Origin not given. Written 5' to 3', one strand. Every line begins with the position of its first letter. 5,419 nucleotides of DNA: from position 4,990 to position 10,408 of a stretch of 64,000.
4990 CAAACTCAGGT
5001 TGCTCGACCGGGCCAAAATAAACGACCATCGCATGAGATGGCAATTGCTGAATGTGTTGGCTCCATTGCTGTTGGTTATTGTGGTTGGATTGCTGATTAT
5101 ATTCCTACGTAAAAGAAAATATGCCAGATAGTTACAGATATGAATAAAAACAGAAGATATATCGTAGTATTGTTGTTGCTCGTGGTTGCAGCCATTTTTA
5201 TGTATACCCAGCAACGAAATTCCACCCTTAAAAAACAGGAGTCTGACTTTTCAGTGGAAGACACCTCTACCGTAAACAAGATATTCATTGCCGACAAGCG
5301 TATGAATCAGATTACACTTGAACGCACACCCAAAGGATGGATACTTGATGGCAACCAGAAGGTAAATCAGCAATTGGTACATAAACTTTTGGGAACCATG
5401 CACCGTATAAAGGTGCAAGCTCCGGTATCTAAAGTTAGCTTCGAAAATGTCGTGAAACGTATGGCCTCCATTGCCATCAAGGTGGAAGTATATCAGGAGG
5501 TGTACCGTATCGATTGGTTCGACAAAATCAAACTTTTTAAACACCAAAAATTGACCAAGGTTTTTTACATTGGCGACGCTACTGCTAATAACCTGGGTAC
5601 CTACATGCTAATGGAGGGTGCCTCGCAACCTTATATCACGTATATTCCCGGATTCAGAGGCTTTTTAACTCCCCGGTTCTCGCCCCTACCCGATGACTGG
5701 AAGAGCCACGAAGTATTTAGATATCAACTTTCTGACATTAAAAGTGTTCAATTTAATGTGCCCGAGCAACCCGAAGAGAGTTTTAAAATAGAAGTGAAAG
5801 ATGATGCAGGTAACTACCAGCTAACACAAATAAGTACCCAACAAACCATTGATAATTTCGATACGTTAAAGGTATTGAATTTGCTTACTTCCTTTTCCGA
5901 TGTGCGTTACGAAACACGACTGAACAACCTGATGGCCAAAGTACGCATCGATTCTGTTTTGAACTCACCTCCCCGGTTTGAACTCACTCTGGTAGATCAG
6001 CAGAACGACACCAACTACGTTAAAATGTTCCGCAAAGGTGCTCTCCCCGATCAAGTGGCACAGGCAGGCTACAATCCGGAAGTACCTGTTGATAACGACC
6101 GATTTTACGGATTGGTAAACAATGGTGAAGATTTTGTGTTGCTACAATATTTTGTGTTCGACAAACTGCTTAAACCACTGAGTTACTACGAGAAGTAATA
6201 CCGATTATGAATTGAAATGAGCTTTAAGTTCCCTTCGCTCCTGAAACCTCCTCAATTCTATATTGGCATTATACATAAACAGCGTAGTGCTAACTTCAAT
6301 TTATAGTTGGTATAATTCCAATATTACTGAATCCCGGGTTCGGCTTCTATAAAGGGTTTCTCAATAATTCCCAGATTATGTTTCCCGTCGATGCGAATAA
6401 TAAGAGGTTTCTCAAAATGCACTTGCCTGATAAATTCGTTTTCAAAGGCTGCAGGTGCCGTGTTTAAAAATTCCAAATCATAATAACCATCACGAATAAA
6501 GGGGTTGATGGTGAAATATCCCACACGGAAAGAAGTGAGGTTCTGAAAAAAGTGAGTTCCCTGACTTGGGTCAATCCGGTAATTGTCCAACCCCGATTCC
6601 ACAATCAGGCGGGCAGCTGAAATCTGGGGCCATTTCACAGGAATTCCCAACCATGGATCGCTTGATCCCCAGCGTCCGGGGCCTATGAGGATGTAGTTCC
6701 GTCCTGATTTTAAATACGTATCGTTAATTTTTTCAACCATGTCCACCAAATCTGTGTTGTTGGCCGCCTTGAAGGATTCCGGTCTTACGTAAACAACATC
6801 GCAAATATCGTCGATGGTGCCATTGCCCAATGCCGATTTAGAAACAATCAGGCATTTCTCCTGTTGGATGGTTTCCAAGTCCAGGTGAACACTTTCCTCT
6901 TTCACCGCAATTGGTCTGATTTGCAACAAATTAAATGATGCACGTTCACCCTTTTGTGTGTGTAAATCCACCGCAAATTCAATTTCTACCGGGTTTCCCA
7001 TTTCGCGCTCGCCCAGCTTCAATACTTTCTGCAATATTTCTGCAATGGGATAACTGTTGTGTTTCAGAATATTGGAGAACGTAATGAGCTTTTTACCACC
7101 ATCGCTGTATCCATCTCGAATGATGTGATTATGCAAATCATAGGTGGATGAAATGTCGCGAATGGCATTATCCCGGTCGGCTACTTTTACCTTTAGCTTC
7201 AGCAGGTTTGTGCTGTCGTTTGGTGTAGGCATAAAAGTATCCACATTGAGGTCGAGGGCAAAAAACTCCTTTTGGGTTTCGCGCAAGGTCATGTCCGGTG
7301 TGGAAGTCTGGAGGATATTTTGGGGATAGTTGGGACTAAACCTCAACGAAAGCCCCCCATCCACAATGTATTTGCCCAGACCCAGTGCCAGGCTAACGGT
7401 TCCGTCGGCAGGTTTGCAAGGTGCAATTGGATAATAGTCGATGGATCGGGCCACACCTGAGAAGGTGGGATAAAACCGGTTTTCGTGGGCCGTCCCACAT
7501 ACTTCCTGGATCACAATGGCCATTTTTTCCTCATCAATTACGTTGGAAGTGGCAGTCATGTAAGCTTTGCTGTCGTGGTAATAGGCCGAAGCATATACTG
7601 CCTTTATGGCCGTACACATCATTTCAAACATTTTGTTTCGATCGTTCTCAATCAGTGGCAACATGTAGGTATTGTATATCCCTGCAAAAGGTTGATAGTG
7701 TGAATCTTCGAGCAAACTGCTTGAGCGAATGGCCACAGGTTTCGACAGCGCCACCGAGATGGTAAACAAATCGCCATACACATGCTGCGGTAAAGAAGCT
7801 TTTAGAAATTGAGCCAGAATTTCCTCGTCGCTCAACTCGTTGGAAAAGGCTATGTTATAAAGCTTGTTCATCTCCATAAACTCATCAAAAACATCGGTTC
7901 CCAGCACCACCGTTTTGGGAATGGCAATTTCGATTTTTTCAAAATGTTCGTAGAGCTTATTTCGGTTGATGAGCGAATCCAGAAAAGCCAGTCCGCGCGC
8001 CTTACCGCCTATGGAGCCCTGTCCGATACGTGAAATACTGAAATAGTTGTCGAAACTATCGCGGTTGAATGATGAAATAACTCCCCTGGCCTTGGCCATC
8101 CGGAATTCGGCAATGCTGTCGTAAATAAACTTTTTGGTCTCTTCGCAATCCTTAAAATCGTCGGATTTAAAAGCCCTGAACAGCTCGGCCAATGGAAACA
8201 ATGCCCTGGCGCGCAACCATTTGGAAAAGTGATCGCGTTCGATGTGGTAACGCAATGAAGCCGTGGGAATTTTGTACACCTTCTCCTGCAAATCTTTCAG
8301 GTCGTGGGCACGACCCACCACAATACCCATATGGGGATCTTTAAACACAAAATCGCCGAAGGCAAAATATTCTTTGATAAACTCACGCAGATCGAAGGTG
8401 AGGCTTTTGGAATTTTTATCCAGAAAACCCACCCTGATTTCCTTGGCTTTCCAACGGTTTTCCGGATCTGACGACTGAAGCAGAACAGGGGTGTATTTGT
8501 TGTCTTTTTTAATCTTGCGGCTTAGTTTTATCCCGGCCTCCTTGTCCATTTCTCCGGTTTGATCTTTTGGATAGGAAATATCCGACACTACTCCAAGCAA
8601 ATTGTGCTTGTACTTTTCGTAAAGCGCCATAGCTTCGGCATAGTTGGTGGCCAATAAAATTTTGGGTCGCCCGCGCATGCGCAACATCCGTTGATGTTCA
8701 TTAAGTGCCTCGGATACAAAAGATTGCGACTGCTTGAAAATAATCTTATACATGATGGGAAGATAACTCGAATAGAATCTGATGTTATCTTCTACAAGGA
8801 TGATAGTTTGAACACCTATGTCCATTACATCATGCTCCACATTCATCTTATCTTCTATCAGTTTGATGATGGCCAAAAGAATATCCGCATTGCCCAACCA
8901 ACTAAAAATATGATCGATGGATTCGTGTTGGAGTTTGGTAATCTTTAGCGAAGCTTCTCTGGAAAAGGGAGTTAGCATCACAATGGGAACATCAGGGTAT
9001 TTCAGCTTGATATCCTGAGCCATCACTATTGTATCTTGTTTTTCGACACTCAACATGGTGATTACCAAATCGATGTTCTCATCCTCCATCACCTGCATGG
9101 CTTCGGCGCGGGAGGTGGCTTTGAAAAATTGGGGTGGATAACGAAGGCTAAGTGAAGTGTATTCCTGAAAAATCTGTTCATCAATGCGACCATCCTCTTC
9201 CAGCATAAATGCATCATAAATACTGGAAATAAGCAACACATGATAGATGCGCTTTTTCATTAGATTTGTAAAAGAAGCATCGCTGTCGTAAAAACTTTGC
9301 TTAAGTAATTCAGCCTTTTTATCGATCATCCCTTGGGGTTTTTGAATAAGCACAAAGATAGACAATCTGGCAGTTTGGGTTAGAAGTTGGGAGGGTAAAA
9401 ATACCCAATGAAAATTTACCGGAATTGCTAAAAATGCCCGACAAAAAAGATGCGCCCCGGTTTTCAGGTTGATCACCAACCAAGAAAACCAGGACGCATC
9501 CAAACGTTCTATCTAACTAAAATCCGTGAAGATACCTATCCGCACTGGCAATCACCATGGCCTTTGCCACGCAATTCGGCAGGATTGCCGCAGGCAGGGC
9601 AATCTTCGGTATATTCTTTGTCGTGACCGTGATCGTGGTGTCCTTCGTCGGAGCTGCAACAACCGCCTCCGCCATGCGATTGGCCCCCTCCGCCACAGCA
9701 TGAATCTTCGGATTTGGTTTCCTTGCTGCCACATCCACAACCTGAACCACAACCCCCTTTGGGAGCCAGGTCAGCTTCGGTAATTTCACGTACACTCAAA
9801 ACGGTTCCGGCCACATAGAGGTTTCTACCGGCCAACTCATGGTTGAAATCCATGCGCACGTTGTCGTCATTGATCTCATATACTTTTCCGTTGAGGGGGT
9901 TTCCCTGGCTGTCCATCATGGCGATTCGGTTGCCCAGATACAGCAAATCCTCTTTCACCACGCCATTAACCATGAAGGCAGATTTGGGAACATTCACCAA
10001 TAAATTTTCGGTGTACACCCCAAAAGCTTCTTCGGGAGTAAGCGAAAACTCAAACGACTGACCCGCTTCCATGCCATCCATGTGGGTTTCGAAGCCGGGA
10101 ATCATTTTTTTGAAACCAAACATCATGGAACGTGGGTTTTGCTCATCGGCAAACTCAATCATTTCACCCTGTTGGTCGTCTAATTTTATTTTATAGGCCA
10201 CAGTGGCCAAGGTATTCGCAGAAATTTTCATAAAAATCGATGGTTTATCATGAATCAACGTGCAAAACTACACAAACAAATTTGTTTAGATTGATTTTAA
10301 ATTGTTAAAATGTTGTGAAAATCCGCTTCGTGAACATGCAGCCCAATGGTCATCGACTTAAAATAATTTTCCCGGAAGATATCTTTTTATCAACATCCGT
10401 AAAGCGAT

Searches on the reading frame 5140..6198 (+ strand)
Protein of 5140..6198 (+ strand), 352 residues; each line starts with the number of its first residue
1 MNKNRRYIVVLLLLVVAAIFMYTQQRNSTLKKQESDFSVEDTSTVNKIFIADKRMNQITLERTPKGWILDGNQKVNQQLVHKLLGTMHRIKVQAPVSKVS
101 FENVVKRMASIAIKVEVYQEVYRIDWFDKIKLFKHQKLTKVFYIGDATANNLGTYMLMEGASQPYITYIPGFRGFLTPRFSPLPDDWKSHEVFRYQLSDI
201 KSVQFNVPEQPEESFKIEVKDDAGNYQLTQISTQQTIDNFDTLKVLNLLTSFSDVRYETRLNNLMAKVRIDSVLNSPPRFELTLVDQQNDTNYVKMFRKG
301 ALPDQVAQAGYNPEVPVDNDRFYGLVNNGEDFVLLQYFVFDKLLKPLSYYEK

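Call 9: search_protein_families(library=pfam, proteins=[window:5140-6198:+])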
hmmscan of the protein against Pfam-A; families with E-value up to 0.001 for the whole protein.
window:5140-6198:+ (352 aa): 1 family
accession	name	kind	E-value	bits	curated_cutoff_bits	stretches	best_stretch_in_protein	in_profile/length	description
PF14238.11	DUF4340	-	3.3e-07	31.1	25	1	71-259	7-166/183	Domain of unknown function (DUF4340)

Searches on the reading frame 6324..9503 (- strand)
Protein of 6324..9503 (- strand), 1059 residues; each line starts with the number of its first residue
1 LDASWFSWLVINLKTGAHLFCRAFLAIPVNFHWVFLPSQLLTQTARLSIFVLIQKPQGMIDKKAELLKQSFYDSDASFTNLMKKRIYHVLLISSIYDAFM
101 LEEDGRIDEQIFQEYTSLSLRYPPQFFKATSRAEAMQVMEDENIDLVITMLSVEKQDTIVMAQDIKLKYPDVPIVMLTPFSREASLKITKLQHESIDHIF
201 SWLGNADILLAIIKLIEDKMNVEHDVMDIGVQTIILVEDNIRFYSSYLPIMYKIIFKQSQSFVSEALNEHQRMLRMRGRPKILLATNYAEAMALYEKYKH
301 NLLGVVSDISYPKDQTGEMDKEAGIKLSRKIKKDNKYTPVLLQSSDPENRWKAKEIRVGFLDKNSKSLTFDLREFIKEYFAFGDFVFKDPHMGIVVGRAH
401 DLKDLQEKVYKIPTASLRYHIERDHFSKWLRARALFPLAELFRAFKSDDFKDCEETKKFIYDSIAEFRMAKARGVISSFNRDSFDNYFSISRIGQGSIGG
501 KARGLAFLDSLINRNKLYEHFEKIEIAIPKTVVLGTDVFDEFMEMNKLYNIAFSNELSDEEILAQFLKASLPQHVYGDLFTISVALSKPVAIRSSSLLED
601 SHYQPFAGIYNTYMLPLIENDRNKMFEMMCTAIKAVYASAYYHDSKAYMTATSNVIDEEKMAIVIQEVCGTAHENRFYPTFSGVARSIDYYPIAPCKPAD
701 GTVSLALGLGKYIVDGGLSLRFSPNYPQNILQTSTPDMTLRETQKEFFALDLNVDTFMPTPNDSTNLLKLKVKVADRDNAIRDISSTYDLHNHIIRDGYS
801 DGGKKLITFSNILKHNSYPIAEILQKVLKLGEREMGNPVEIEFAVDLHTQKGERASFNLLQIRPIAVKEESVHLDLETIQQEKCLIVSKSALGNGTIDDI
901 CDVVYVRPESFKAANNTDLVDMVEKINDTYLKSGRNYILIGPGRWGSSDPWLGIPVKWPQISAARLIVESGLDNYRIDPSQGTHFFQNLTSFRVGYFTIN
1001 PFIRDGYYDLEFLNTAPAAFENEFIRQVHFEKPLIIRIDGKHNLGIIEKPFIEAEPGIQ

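Call 9: search_protein_families(library=pfam, proteins=[window:6324-9503:-])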
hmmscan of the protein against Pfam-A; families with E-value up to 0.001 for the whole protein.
window:6324-9503:- (1059 aa): 2 families
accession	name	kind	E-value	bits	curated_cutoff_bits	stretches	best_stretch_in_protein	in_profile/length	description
PF01326.24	PPDK_N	-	6.2e-42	144.5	27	1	497-882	3-326/328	Pyruvate phosphate dikinase, AMP/ATP-binding domain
PF00072.30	Response_reg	-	1.1e-08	35.6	30.2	0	125-199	24-97/111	Response regulator receiver domain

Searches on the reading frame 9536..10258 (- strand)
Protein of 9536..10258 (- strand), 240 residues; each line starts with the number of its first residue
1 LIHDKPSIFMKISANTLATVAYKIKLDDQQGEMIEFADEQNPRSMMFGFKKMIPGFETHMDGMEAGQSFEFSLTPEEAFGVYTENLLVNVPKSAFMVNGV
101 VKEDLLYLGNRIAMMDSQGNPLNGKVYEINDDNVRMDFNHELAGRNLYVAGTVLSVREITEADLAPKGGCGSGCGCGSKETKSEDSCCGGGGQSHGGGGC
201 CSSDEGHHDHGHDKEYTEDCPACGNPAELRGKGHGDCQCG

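Call 9: search_protein_families(library=pfam, proteins=[window:9536-10258:-])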
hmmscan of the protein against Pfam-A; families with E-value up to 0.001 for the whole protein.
window:9536-10258:- (240 aa): 3 families
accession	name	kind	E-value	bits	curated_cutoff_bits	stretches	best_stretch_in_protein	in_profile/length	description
PF00254.34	FKBP_C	-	2.2e-07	31.5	21.1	1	14-81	7-73/94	FKBP-type peptidyl-prolyl cis-trans isomerase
PF22199.2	FKBP26_IF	-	0.00082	19.7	27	0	123-142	27-46/46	FKBP26, IF domain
PF14255.11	Cys_rich_CPXG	-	0.00085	19.6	25.2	0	211-230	19-37/52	Cysteine-rich CPXCG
